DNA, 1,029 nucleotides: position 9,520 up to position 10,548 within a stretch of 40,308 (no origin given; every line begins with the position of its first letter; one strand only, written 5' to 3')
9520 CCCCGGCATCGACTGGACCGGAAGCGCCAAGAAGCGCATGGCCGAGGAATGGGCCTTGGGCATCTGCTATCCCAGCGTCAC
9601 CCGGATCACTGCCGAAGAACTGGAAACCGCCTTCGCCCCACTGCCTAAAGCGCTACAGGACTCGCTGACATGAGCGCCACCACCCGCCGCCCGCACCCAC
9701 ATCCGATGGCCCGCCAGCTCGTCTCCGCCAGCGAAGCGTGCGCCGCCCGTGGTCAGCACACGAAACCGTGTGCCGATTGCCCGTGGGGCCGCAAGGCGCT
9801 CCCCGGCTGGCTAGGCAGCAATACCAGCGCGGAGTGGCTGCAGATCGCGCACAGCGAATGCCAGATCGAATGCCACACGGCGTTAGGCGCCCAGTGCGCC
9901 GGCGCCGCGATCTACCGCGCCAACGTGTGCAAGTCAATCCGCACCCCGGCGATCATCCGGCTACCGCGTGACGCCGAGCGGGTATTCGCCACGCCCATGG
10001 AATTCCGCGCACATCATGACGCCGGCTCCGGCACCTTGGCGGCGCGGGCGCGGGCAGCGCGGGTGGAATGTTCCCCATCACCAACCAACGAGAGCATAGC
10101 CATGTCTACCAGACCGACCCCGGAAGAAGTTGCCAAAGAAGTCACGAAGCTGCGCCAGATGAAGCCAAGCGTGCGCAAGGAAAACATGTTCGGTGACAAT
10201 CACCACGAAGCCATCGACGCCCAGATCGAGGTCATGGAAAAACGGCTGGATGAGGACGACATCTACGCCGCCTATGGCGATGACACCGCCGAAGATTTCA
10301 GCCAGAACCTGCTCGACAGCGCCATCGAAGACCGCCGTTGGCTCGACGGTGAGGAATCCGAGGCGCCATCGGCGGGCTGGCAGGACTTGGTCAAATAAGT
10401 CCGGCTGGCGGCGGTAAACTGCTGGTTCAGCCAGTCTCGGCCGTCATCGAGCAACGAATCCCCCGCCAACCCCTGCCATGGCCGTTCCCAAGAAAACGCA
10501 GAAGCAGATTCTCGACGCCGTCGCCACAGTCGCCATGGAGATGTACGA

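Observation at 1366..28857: Seven copies of one palindromic operator fused to a -10 box: a single-repressor regulon across the element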

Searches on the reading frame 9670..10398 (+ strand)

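Call 8: search_protein_families(library=pfam, proteins=[window:9670-10398:+], max_evalue=0.01)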
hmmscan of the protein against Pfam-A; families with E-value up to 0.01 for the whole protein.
window:9670-10398:+ (242 aa): 0 families

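Call 22: search_protein_families(library=phrogs, proteins=[window:9670-10398:+], max_evalue=0.01)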
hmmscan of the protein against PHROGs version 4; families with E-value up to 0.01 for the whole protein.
window:9670-10398:+ (242 aa): 1 family
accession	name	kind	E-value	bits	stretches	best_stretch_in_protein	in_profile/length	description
phrog_5443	-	unknown function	4.3e-13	50.3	1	28-117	108-218/287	-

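Call 85: search_protein_families(library=padloc, proteins=[window:9670-10398:+], max_evalue=0.001)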
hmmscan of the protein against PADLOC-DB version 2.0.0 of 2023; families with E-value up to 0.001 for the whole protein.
window:9670-10398:+ (242 aa): 0 families
